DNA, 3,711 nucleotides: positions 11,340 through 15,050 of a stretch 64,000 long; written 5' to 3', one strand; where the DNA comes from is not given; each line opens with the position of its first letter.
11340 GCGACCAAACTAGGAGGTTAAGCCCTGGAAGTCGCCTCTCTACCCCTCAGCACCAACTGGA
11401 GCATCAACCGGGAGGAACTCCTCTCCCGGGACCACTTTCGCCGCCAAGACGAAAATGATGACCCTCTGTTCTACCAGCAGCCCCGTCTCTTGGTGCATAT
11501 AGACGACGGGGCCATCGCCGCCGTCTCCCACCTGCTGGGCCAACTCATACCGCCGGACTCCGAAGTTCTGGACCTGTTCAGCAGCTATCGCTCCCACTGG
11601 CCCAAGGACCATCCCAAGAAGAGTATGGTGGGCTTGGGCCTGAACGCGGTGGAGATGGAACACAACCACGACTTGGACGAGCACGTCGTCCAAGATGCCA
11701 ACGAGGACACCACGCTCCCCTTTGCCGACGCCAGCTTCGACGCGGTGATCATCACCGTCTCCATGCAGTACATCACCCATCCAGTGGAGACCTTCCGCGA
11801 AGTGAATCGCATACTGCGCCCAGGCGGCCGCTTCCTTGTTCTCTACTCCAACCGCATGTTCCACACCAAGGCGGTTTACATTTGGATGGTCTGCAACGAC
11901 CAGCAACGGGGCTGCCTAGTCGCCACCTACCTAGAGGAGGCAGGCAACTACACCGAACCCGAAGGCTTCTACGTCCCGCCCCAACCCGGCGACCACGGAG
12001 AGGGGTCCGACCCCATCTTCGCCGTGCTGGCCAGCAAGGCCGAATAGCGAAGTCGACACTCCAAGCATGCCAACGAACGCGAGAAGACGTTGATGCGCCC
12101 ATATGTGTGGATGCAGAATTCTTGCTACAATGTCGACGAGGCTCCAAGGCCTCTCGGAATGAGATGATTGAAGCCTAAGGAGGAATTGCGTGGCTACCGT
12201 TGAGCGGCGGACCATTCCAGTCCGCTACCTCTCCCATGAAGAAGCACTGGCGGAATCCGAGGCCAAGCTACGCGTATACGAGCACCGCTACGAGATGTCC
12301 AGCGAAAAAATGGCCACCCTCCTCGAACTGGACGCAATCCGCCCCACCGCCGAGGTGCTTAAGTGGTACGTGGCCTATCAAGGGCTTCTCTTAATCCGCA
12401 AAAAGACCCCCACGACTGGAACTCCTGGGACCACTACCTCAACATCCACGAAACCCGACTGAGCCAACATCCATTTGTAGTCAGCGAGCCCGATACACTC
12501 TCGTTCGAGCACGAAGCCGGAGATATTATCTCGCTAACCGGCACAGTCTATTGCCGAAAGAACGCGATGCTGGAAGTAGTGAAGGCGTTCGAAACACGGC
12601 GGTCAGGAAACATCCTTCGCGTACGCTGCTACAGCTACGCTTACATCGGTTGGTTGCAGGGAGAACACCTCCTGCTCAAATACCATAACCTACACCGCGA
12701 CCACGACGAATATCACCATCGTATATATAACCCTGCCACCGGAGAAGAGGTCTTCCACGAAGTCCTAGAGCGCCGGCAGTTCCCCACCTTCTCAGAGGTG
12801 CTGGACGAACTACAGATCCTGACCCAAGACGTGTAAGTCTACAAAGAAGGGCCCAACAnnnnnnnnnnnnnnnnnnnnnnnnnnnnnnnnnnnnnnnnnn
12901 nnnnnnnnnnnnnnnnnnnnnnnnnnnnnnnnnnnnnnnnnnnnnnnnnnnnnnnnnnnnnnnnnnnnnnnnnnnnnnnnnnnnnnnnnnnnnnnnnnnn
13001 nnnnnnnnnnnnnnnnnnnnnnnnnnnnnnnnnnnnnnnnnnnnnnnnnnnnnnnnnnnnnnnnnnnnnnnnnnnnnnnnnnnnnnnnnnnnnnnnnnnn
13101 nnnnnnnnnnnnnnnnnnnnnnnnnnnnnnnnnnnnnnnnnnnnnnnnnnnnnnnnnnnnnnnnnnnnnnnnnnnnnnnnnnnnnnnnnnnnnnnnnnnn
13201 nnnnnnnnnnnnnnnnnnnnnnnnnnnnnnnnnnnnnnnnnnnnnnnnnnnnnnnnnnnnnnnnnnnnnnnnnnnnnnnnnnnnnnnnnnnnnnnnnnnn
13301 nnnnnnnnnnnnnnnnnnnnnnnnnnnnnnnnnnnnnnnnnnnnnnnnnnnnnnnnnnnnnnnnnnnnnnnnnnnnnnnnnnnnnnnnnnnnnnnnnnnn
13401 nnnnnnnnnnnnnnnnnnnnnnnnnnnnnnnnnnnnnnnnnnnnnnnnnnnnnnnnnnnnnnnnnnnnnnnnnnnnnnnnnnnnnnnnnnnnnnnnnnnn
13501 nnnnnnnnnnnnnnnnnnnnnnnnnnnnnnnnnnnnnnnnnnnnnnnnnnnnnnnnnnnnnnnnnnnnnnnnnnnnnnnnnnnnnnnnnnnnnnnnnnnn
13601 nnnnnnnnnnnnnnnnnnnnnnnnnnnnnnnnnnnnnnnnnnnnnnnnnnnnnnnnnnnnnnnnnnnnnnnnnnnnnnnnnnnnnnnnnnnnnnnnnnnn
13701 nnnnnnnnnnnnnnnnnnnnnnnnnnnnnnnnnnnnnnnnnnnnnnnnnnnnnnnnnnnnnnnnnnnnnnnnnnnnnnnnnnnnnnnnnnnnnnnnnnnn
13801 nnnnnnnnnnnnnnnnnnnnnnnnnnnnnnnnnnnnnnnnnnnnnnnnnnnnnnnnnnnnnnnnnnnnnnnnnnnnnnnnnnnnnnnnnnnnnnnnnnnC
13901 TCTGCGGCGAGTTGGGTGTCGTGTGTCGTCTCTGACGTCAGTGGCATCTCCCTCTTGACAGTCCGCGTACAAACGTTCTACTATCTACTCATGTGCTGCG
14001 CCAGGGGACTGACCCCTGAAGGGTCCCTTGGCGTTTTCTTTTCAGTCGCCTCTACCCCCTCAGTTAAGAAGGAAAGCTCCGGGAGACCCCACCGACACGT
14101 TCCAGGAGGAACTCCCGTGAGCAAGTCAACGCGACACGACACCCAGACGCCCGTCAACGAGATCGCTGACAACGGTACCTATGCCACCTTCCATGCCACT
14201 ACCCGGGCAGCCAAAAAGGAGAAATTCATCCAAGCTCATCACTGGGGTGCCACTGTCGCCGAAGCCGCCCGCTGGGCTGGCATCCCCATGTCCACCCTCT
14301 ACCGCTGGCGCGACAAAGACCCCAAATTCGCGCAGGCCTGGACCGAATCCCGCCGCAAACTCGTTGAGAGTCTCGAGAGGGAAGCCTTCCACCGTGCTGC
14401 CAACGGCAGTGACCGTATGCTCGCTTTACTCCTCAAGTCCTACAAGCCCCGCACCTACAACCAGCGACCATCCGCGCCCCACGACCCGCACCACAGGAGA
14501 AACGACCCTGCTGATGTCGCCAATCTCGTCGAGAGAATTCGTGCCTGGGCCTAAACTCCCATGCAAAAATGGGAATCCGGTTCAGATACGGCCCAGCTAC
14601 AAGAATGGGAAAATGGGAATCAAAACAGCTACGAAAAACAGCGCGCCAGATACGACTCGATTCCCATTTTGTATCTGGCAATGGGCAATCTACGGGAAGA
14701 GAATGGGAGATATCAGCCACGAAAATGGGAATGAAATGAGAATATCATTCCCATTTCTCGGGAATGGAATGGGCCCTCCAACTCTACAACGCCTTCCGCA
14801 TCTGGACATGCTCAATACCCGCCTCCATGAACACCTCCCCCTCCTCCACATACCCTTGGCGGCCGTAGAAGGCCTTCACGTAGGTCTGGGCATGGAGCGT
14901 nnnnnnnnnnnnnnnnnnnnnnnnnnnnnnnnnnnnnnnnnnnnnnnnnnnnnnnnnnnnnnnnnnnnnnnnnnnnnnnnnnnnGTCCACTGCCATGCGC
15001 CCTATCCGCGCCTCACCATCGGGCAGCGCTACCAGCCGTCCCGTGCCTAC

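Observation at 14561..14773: Locus A: about ten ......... words in both orientations packed into 210 bp after a lone phage-type HTH gene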

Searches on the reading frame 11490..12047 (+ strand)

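Call 10: search_protein_families(library=pfam, proteins=[window:11490-12047:+], max_evalue=0.01)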
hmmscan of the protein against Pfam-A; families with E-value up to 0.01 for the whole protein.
window:11490-12047:+ (185 aa): 9 families
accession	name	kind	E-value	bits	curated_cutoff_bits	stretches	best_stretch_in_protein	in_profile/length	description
PF08241.18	Methyltransf_11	-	2.7e-11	44.4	21.2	1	65-117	46-95/95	Methyltransferase domain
PF13847.12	Methyltransf_31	-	1.4e-07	31.7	27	1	67-138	58-126/145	Methyltransferase domain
PF13649.12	Methyltransf_25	-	4e-07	31.1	27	1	66-113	51-97/97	Methyltransferase domain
PF01209.24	Ubie_methyltran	-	1.6e-06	28.1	20.1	1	73-123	107-157/233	ubiE/COQ5 methyltransferase family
PF08242.18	Methyltransf_12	-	1.2e-05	26.4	30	1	57-115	41-98/98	Methyltransferase domain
PF13489.12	Methyltransf_23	-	6.6e-05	23.1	27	1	46-134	47-135/164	Methyltransferase domain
PF20922.3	Anamorsin_N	-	0.00047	20.3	27.1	1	77-117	46-87/163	Anamorsin, N-terminal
PF05148.21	Methyltransf_8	-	0.00051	20.4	27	1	62-117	104-156/219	Hypothetical methyltransferase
PF07021.18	MetW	-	0.00083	19.5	21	1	17-121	8-111/193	Methionine biosynthesis protein MetW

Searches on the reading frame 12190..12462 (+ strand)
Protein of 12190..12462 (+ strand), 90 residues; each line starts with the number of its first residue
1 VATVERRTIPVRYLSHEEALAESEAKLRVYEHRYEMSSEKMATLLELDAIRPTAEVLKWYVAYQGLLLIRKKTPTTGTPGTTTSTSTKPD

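Call 10: search_protein_families(library=pfam, proteins=[window:12190-12462:+], max_evalue=0.01)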
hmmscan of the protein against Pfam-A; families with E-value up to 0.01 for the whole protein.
window:12190-12462:+ (90 aa): 0 families

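Call 88: search_protein_families(library=padloc, proteins=[window:12190-12462:+], max_evalue=0.01)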
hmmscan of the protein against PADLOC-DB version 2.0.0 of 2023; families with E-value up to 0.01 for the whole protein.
window:12190-12462:+ (90 aa): 1 family
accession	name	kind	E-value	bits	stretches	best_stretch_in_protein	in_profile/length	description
PDLC04651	PDC-M44A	-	1.1e-05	23.7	1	11-72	6-67/76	-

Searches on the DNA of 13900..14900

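Call 6: search_rna_families(source=window, start=13900, end=14900, threshold=evalue, max_evalue=10)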
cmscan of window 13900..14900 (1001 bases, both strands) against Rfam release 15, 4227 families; matches with E-value up to 10: 4.
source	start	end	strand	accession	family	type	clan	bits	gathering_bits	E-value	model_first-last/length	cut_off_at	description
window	14263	14321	-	RF01696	Chlorobi-1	Gene; sRNA;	-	20.6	50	0.0063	1-67/67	no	Chlorobi-1 RNA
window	14601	14683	-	RF03259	MIR1514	Gene; miRNA;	-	17.2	90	6.3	1-110/110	no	MIR1514 microRNA precursor family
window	14631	14760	+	RF00516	ylbH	Cis-reg; leader;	-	14.2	50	3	1-122/122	no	ylbH leader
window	14746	14858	-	RF02191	TCL6_1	Gene; lncRNA;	-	13.1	60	4.5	1-113/113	no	T-cell leukemia/lymphoma 6 conserved region 1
